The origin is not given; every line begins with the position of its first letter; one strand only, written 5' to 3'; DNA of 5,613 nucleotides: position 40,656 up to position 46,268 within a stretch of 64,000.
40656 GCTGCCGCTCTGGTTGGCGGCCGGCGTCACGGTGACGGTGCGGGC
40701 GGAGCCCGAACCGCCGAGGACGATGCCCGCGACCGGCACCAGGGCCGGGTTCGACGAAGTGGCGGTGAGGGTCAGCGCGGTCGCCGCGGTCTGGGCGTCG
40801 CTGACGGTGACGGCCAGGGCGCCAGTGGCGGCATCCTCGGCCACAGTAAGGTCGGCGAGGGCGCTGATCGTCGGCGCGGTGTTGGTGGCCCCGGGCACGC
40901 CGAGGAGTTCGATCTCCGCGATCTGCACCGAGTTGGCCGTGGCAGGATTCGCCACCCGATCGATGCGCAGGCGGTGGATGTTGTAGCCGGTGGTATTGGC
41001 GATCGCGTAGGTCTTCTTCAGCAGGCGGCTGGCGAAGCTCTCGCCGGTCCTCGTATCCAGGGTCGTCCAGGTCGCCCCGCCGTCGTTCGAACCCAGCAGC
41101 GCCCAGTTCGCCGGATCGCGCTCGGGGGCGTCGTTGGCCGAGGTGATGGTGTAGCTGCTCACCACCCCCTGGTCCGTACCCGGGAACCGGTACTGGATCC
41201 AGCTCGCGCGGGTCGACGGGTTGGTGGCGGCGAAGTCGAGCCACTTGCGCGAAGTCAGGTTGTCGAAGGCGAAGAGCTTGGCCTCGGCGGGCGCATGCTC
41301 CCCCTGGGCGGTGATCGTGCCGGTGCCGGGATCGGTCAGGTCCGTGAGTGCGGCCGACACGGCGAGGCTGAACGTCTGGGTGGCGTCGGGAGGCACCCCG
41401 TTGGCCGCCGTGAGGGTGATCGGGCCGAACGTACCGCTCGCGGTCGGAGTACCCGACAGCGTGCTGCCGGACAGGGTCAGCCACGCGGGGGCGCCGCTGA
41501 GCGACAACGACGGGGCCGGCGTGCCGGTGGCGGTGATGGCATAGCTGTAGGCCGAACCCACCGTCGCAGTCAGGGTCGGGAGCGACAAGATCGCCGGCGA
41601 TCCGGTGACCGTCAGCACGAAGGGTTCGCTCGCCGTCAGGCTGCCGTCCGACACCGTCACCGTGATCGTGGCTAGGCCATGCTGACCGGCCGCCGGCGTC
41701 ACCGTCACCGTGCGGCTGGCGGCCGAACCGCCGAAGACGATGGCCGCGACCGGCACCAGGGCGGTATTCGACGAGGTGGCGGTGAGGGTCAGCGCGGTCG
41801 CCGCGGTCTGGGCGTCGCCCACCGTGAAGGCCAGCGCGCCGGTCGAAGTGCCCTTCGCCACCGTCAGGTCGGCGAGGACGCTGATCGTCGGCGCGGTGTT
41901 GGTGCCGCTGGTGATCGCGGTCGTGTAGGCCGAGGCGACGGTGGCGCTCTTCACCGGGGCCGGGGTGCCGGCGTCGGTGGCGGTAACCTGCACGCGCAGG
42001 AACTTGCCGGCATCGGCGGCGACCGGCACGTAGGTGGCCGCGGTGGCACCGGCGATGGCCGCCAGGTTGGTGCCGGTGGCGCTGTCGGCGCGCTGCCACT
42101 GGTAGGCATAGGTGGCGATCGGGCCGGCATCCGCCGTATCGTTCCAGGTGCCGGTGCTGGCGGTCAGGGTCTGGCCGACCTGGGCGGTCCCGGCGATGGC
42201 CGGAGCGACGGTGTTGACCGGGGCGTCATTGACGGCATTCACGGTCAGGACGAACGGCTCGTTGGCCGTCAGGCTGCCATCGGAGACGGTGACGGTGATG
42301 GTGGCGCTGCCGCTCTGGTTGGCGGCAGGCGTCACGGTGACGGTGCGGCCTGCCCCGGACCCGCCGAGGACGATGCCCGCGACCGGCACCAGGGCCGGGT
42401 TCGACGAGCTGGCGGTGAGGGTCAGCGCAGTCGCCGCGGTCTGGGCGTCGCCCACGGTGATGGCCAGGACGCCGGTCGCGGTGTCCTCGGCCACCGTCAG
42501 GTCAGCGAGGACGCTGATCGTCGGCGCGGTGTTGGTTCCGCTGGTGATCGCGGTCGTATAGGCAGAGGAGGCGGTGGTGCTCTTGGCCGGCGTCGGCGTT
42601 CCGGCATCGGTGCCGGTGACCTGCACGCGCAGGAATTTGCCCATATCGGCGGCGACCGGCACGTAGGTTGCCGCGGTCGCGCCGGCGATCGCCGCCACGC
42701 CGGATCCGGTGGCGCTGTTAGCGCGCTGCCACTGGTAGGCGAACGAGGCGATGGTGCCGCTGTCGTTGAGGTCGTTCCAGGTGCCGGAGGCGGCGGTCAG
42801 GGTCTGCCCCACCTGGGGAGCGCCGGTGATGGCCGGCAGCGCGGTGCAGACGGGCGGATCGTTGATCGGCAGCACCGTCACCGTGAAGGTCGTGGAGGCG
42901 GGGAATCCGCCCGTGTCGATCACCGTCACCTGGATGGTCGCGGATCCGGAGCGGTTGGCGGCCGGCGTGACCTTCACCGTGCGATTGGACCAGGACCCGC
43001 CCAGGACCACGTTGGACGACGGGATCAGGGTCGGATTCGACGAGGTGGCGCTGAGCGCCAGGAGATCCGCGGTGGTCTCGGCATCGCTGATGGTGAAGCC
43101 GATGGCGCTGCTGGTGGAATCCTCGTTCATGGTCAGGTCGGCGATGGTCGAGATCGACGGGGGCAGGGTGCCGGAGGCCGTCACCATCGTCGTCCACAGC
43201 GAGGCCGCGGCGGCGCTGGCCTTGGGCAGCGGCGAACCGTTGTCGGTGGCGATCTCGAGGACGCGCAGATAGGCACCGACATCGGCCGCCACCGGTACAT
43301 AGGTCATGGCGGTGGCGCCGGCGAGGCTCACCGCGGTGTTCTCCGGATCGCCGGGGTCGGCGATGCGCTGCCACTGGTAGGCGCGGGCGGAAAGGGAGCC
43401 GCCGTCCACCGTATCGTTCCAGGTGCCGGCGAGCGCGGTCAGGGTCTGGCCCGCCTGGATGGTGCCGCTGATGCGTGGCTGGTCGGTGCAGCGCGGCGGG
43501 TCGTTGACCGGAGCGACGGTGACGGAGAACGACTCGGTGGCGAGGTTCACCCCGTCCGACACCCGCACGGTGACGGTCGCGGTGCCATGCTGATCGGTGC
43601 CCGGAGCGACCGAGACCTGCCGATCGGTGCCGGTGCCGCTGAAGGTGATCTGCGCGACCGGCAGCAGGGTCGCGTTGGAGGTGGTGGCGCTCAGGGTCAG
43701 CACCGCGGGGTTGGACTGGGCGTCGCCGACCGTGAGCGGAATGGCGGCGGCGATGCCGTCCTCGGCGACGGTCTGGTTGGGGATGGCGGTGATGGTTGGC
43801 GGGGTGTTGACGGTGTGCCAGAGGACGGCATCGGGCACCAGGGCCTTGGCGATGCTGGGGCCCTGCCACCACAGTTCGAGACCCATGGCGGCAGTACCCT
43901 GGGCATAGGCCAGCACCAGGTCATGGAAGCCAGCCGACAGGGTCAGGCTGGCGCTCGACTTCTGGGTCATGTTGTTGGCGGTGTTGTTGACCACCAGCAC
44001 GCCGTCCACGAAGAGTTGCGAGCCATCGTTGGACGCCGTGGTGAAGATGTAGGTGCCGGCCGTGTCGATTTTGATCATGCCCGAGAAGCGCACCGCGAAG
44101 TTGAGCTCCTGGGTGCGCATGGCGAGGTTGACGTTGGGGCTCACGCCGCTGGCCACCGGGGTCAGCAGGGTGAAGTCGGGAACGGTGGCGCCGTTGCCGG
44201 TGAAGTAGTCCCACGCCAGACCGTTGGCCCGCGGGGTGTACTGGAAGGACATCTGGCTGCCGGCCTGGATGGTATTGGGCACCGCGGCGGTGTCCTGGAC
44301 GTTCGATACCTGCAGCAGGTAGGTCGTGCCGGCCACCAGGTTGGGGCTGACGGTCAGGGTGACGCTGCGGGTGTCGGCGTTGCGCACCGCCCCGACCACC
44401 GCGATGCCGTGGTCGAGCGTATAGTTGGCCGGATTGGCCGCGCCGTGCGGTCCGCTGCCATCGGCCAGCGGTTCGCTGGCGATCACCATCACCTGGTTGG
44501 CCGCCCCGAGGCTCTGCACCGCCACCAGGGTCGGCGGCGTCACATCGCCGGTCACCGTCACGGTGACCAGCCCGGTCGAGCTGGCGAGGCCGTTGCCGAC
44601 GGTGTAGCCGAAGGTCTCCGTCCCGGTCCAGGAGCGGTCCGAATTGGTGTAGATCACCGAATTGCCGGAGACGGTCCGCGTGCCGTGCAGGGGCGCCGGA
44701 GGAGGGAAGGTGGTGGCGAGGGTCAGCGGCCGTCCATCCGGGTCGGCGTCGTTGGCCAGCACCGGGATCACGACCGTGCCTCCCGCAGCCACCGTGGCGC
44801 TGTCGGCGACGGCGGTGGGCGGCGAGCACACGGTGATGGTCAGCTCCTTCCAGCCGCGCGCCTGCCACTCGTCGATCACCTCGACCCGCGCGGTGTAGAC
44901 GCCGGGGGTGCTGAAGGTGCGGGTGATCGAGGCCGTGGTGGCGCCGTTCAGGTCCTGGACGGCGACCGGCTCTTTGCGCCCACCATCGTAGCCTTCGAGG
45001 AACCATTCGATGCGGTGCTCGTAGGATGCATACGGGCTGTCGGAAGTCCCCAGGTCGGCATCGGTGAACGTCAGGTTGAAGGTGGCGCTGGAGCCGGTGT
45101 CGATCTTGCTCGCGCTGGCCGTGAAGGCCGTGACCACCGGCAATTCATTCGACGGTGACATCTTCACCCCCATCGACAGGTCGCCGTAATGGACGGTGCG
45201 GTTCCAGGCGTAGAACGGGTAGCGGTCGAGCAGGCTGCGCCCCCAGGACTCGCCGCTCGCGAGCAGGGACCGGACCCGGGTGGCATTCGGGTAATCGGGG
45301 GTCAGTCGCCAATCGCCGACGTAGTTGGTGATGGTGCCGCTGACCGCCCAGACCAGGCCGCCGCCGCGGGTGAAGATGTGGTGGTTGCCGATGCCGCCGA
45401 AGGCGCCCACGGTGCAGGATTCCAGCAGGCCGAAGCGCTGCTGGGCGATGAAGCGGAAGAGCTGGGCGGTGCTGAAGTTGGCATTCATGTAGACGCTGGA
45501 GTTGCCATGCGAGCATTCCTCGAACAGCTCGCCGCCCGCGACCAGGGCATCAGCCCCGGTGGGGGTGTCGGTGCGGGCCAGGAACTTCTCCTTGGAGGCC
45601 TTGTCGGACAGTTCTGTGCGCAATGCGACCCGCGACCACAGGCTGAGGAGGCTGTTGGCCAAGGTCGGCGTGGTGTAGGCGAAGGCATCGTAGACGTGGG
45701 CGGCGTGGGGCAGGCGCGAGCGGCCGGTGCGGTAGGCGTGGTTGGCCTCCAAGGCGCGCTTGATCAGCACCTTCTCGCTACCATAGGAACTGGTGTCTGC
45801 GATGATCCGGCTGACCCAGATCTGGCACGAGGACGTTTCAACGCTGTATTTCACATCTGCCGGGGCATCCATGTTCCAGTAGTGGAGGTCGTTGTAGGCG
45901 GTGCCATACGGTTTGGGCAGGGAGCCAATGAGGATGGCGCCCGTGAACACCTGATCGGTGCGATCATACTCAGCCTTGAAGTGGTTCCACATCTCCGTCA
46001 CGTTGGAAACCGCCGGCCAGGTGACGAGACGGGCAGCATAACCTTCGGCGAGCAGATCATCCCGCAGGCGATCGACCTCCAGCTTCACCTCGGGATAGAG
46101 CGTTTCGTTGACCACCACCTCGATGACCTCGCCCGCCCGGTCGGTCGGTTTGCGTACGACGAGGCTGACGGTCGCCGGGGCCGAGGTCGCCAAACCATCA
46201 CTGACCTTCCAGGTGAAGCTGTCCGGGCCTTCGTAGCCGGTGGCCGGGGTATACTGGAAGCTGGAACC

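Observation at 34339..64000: Candidate undescribed surface system: pseudokinase, ECF sigma/anti-sigma, two giant adhesin-like proteins, lipid-anchored partners, and a divergent oversized pseudopilin operon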

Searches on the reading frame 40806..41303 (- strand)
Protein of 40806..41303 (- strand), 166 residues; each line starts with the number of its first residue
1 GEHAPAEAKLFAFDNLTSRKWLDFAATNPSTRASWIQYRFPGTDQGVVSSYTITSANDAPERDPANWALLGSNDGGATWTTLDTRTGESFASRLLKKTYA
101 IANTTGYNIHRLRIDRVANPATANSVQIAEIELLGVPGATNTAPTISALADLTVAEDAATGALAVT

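Call 69: search_protein_families(library=pfam, proteins=[window:40806-41303:-], max_evalue=5)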
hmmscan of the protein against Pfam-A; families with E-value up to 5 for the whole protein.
window:40806-41303:- (166 aa): 1 family
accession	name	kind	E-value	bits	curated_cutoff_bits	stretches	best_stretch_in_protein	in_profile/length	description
PF22633.2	F5_F8_type_C_2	-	0.015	16.3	27.8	1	26-89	13-72/91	NedA-like, galactose-binding domain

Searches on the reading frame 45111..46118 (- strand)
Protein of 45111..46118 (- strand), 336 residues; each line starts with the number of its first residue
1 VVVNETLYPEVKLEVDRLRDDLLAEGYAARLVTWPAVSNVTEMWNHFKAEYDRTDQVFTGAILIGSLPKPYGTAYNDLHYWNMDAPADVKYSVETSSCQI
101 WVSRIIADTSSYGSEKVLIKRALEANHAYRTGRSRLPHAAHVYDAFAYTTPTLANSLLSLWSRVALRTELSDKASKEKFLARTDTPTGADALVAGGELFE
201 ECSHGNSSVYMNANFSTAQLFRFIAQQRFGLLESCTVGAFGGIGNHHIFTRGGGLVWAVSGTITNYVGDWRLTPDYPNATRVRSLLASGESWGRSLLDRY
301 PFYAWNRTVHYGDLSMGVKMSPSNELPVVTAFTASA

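Call 69: search_protein_families(library=pfam, proteins=[window:45111-46118:-], max_evalue=5)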
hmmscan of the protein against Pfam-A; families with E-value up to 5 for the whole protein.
window:45111-46118:- (336 aa): 0 families

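Call 113: search_solved_structures(query=window:45111-46118:-, max_evalue=10)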
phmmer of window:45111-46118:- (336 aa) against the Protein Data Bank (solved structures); distinct sequences matched with E-value up to 10: 0.
